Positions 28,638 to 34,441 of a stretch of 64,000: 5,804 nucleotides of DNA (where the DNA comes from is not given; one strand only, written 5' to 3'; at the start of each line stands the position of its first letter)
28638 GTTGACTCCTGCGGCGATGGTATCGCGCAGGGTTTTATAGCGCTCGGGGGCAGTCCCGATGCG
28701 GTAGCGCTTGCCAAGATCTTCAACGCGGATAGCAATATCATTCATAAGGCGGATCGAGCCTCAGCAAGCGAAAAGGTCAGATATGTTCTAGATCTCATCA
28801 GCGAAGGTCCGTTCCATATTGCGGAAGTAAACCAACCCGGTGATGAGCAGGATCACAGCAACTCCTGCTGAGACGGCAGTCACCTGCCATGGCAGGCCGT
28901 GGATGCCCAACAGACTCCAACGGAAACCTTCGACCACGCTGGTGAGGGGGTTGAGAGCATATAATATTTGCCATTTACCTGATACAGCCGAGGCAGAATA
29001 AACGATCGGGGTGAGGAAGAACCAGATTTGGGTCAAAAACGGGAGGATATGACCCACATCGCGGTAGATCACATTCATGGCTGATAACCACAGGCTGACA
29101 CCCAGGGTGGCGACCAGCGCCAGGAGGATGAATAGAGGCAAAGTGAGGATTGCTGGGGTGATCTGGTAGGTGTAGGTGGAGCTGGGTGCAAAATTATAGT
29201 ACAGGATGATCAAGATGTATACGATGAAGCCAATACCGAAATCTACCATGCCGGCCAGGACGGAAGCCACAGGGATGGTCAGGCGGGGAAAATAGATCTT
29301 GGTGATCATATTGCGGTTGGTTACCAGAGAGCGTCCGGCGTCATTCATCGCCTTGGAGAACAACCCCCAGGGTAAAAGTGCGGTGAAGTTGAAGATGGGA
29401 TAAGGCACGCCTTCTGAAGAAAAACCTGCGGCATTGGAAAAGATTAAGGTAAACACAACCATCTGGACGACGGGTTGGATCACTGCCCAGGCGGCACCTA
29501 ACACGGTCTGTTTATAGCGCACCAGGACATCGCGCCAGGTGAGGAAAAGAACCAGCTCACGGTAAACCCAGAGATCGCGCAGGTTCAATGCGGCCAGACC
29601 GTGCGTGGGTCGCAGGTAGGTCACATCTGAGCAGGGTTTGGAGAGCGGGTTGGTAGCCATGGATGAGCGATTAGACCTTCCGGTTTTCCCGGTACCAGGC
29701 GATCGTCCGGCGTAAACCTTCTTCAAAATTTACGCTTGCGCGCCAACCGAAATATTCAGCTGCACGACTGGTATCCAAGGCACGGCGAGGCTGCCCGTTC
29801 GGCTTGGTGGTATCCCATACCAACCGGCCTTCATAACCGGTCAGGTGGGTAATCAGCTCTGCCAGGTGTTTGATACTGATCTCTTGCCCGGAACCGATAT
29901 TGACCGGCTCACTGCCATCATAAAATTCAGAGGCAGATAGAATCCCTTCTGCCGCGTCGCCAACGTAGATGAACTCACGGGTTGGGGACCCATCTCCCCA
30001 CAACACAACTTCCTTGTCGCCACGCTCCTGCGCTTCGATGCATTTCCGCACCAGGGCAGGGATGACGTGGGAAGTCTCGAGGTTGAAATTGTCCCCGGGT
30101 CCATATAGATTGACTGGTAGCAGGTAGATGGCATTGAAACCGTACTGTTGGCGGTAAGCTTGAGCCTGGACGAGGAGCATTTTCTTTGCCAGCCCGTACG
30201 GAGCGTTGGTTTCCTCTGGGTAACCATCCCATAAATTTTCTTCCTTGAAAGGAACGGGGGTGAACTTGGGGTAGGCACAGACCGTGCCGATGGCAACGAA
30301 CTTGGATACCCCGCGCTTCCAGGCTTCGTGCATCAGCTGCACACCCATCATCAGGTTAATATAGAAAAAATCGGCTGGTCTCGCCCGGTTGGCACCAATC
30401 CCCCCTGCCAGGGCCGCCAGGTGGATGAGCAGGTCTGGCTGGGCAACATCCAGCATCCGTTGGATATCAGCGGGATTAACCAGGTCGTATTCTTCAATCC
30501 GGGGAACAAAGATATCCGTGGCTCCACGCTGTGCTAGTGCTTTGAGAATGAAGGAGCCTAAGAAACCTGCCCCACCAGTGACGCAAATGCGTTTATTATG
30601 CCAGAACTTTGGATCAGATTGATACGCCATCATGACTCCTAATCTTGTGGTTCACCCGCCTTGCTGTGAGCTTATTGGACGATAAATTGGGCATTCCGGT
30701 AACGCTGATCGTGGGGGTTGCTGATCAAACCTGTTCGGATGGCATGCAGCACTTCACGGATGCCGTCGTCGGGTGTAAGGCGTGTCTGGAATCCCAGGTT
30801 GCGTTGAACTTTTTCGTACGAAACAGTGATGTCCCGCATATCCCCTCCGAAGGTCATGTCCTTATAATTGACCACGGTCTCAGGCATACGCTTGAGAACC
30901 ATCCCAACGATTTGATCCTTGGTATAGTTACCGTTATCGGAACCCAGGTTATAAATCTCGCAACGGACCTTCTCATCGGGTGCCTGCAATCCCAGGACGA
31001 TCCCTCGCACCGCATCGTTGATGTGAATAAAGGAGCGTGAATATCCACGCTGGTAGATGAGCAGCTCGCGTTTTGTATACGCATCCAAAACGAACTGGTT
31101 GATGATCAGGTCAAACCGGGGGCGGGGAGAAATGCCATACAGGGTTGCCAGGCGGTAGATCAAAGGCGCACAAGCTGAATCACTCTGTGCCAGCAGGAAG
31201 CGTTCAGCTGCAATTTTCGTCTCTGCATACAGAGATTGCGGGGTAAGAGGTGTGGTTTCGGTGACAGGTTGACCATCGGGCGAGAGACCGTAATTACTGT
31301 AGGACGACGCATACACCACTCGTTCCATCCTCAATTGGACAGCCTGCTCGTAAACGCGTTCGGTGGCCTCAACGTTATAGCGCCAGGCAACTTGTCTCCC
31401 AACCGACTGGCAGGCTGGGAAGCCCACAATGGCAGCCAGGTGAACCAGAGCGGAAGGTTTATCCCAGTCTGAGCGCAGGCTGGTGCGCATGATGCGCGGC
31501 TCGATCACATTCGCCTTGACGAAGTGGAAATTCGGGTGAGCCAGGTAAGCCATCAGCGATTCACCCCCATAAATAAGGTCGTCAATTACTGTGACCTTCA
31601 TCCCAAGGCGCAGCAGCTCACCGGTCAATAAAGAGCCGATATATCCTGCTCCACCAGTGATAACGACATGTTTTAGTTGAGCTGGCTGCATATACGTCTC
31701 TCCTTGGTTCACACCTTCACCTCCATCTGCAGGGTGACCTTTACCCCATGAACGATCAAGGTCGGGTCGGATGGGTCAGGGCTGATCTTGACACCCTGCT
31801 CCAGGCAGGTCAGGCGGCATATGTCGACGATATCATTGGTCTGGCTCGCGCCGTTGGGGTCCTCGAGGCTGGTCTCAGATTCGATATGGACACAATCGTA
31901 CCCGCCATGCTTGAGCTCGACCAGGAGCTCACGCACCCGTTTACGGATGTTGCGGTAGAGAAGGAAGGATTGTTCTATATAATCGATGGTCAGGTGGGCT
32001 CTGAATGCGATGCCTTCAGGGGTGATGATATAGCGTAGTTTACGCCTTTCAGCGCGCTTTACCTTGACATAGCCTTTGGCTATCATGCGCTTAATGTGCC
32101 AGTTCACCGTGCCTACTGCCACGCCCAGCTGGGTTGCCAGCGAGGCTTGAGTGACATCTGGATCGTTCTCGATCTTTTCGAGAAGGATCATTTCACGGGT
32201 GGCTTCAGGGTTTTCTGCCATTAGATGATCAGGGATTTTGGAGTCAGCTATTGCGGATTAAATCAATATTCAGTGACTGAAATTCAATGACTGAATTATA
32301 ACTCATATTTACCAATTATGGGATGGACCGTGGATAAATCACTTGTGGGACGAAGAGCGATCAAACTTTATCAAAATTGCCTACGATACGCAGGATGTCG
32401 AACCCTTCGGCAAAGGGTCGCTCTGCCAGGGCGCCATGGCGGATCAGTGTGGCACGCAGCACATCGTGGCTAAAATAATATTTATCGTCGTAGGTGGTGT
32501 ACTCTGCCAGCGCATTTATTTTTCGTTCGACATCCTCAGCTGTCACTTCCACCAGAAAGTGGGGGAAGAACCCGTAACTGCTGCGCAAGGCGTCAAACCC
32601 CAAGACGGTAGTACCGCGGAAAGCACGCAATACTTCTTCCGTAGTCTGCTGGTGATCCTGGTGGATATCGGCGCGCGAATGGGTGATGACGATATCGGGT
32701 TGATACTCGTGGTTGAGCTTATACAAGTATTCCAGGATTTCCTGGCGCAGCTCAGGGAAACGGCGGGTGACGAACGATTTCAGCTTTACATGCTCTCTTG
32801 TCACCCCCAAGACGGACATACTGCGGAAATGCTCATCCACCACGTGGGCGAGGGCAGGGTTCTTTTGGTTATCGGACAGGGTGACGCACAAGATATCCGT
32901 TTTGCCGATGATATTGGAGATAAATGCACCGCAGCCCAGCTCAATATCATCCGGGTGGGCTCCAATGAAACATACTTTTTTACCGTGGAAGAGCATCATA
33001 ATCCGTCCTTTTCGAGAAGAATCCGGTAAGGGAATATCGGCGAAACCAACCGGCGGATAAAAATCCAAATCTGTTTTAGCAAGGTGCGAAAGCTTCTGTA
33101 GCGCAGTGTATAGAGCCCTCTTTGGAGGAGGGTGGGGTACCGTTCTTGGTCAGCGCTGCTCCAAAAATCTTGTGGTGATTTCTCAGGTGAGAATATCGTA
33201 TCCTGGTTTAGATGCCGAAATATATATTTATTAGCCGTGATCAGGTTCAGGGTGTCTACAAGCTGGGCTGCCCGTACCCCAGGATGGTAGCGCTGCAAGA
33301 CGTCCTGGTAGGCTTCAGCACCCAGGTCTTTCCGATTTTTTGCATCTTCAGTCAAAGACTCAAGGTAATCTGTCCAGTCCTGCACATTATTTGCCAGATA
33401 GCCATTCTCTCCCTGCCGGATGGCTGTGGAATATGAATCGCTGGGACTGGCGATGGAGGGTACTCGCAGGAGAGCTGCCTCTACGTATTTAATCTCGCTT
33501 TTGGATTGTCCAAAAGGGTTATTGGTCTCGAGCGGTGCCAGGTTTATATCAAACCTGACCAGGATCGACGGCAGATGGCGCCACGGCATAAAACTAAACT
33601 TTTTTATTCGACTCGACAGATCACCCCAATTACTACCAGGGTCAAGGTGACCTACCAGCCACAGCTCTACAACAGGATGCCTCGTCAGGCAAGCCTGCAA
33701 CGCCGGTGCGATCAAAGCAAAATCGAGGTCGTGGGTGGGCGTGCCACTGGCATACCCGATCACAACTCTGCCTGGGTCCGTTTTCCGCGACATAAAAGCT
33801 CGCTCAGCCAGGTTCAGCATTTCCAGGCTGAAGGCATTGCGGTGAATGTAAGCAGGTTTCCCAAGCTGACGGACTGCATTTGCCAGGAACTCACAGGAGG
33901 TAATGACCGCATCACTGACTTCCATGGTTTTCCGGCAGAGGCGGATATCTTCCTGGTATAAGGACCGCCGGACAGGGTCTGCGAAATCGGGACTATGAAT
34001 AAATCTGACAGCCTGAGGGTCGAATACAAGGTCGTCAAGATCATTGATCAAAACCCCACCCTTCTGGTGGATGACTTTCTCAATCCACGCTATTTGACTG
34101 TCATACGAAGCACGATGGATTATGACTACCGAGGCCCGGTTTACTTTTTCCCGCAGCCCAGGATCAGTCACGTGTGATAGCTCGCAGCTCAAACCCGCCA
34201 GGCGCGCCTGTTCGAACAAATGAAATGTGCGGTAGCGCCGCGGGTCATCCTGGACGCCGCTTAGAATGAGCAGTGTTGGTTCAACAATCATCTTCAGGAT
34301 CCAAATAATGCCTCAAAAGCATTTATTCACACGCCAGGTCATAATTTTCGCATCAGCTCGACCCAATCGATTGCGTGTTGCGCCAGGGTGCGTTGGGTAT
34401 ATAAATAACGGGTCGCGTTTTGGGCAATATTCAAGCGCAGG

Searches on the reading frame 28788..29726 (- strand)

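Call 17: search_protein_families(library=pfam, proteins=[window:28788-29726:-], max_evalue=0.001)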
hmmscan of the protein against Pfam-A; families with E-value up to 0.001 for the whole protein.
window:28788-29726:- (312 aa): 1 family
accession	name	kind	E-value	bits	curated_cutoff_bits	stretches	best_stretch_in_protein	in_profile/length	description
PF01061.29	ABC2_membrane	-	2.4e-19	70.2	26.9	1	59-272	3-210/211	ABC-2 type transporter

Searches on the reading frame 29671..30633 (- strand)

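Call 17: search_protein_families(library=pfam, proteins=[window:29671-30633:-], max_evalue=0.001)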
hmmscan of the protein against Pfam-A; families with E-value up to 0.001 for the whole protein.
window:29671-30633:- (320 aa): 5 families
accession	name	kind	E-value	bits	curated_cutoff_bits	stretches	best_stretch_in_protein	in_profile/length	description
PF01370.27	Epimerase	-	1.3e-55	188.9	20.9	1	16-247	1-240/240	NAD dependent epimerase/dehydratase family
PF16363.11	GDP_Man_Dehyd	-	7.9e-28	98.3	27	1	47-310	57-332/332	GDP-mannose 4,6 dehydratase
PF04321.23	RmlD_sub_bind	-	1.2e-06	28.2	27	1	15-108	2-93/287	RmlD substrate binding domain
PF02719.21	Polysacc_synt_2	-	4.5e-06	26.5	20.2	0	53-117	65-128/293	Polysaccharide biosynthesis protein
PF01073.25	3Beta_HSD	-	0.00013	21.6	22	0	18-183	2-188/280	3-beta hydroxysteroid dehydrogenase/isomerase family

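Call 31: search_protein_families(library=ncbifam, proteins=[window:29671-30633:-], max_evalue=0.01)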
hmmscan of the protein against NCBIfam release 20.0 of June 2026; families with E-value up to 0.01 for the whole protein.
window:29671-30633:- (320 aa): 18 families
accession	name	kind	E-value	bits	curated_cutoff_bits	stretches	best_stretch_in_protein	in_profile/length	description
NF047922.1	GDPFucSynFcl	equivalog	8.8e-90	301.2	500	1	13-318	2-305/308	GDP-L-fucose synthase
TIGR01181.1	dTDP_gluc_dehyt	equivalog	1.2e-28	100.1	365.1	1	48-319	56-316/321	dTDP-glucose 4,6-dehydratase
TIGR01179.1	galE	equivalog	2.2e-23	82.6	262.3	1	16-318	2-329/332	UDP-glucose 4-epimerase GalE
TIGR04180.1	EDH_00030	hypoth_equivalog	4.7e-21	75.1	475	1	63-298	68-293/297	NAD-dependent 4,6-dehydratase LegB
NF007490.0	PRK10084.1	subfamily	2.6e-18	66.1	649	1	143-319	164-339/361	dTDP-glucose 4,6-dehydratase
NF007582.0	PRK10217.1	equivalog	9.9e-15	54.5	698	1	46-317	55-334/355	dTDP-glucose 4,6-dehydratase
TIGR02622.1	CDP_4_6_dhtase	equivalog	2.4e-13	49.9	278.45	1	50-316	62-332/352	CDP-glucose 4,6-dehydratase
TIGR02197.1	heptose_epim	equivalog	4.2e-12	45.9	274.6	1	16-268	1-263/316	ADP-glyceromanno-heptose 6-epimerase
NF011728.1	PRK15181.1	equivalog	2.4e-10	40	760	1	66-314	91-337/348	Vi polysaccharide biosynthesis UDP-N-acetylglucosaminuronic acid C-4 epimerase TviC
NF042422.1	oxyalk_red_OleD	equivalog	6.3e-10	38.9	580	1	15-234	2-214/329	2-alkyl-3-oxoalkanoate reductase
NF007956.0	PRK10675.1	subfamily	5e-09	35.7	394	1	44-315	52-330/338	UDP-glucose 4-epimerase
NF008360.0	PRK11150.1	equivalog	6.2e-09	35.5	452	1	16-44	2-30/310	ADP-glyceromanno-heptose 6-epimerase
TIGR01214.1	rmlD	equivalog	7.5e-07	28.5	224.05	1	15-117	1-100/285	dTDP-4-dehydrorhamnose reductase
TIGR03466.1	HpnA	hypoth_equivalog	1.8e-06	27.1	367.65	0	16-188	3-182/327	hopanoid-associated sugar epimerase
NF008872.0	PRK11908.1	equivalog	0.00026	20.1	294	0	144-264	147-270/349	bifunctional UDP-4-keto-pentose/UDP-xylose synthase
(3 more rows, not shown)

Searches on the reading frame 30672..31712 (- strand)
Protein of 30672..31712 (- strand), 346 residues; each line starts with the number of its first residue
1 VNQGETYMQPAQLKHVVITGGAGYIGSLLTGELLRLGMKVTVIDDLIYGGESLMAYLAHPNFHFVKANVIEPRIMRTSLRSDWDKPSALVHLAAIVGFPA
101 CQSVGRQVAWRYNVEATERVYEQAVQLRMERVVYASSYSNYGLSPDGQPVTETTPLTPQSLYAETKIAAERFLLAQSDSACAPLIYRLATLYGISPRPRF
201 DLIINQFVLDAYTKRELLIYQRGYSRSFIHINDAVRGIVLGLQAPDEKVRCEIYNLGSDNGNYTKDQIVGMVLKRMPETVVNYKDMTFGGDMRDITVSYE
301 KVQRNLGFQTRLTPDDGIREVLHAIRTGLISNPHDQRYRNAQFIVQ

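Call 17: search_protein_families(library=pfam, proteins=[window:30672-31712:-], max_evalue=0.001)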
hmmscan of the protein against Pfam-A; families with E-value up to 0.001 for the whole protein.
window:30672-31712:- (346 aa): 6 families
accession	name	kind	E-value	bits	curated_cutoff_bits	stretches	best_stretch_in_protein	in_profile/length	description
PF01370.27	Epimerase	-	2.3e-37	129.2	20.9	1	16-257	1-240/240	NAD dependent epimerase/dehydratase family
PF16363.11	GDP_Man_Dehyd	-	2.4e-21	77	27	1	18-320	2-331/332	GDP-mannose 4,6 dehydratase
PF01073.25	3Beta_HSD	-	9.1e-12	45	22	1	17-179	1-163/280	3-beta hydroxysteroid dehydrogenase/isomerase family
PF04321.23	RmlD_sub_bind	-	1.9e-10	40.8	27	1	15-196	2-156/287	RmlD substrate binding domain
PF07993.18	NAD_binding_4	-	3.2e-07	30.2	20.1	1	62-196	63-211/258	Male sterility protein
PF02719.21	Polysacc_synt_2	-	5.6e-05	22.9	20.2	1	16-137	1-128/293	Polysaccharide biosynthesis protein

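Call 31: search_protein_families(library=ncbifam, proteins=[window:30672-31712:-], max_evalue=0.01)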
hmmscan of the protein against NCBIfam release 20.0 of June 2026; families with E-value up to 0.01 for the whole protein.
window:30672-31712:- (346 aa): 24 families
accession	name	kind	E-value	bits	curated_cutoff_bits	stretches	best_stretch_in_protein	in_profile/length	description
TIGR01179.1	galE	equivalog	2.5e-29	102.2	262.3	2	16-179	2-162/332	UDP-glucose 4-epimerase GalE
TIGR01181.1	dTDP_gluc_dehyt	equivalog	1.1e-25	90.4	365.1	1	16-322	2-308/321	dTDP-glucose 4,6-dehydratase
TIGR04180.1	EDH_00030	hypoth_equivalog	7.6e-19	67.9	475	1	16-278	1-258/297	NAD-dependent 4,6-dehydratase LegB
TIGR02197.1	heptose_epim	equivalog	2.3e-16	59.8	274.6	1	16-286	1-271/316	ADP-glyceromanno-heptose 6-epimerase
NF007956.0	PRK10675.1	subfamily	4.2e-15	55.7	394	1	15-174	2-161/338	UDP-glucose 4-epimerase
TIGR03466.1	HpnA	hypoth_equivalog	6.6e-14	51.5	367.65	1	15-179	2-158/327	hopanoid-associated sugar epimerase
NF043036.1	ErythonDh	equivalog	8.6e-14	51.4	325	1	15-173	2-160/321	D-erythronate dehydrogenase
NF007582.0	PRK10217.1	equivalog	3.4e-13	49.4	698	1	14-321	2-327/355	dTDP-glucose 4,6-dehydratase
TIGR01214.1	rmlD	equivalog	5.4e-12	45.4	224.05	1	16-197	2-156/285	dTDP-4-dehydrorhamnose reductase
NF007490.0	PRK10084.1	subfamily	3.7e-11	42.6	649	1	16-322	3-331/361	dTDP-glucose 4,6-dehydratase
NF008872.0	PRK11908.1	equivalog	1.7e-10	40.5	294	1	14-286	2-280/349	bifunctional UDP-4-keto-pentose/UDP-xylose synthase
NF042423.1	oxyalk_red_Shew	equivalog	8.1e-08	31.7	580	1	11-180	6-163/331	2-alkyl-3-oxoalkanoate reductase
NF042422.1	oxyalk_red_OleD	equivalog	1.3e-06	28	580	1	15-193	2-170/329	2-alkyl-3-oxoalkanoate reductase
NF005998.1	PRK08125.1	equivalog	4e-06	25.5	777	1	10-146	312-441/649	bifunctional UDP-4-amino-4-deoxy-L-arabinose formyltransferase/UDP-glucuronic acid oxidase ArnA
NF011728.1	PRK15181.1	equivalog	5.2e-06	25.7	760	1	14-258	16-265/348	Vi polysaccharide biosynthesis UDP-N-acetylglucosaminuronic acid C-4 epimerase TviC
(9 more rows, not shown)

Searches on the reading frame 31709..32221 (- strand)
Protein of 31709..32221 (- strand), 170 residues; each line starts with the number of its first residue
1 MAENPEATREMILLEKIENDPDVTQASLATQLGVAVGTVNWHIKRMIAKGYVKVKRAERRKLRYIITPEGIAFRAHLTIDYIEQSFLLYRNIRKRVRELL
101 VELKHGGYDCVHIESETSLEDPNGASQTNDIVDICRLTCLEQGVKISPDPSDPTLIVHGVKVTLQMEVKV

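Call 17: search_protein_families(library=pfam, proteins=[window:31709-32221:-], max_evalue=0.001)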
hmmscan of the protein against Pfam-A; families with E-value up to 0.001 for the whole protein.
window:31709-32221:- (170 aa): 4 families
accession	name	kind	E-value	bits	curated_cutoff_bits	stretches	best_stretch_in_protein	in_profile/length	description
PF13412.12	HTH_24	-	3.2e-11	43.1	21.9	1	17-53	12-48/48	Winged helix-turn-helix DNA-binding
PF12802.13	MarR_2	-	1.1e-05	26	27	1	10-58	7-56/61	MarR family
PF01047.28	MarR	-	1.7e-05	25.1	24.6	1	13-56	8-51/59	MarR family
PF13463.12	HTH_27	-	0.00026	21.7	22.2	1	9-70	4-68/68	Winged helix DNA-binding domain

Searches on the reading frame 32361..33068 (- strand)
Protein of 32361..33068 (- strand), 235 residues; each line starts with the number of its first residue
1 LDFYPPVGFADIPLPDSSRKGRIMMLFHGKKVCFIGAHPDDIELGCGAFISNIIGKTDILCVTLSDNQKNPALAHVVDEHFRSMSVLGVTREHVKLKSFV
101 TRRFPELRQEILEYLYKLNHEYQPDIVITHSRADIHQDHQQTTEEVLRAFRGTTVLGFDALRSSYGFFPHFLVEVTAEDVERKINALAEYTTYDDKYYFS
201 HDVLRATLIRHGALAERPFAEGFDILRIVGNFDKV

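Call 17: search_protein_families(library=pfam, proteins=[window:32361-33068:-], max_evalue=0.001)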
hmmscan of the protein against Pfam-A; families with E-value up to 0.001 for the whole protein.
window:32361-33068:- (235 aa): 1 family
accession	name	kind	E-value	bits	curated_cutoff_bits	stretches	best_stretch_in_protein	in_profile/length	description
PF02585.22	PIG-L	-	8.1e-16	59.1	28.2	1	34-149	2-128/129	GlcNAc-PI de-N-acetylase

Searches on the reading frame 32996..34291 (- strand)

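Call 6: search_protein_families(library=pfam, proteins=[window:32996-34291:-], max_evalue=0.01)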
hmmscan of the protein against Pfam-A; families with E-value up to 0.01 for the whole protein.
window:32996-34291:- (431 aa): 3 families
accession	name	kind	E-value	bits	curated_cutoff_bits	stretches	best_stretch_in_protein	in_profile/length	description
PF13692.12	Glyco_trans_1_4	-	3.2e-08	34.4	27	1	195-316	21-142/142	Glycosyl transferases group 1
PF13524.12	Glyco_trans_1_2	-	1e-07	32.4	25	1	215-346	22-144/144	Glycosyl transferase-like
PF00534.26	Glycos_transf_1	-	1.7e-05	24.9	26.4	1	232-329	78-171/172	Glycosyl transferases group 1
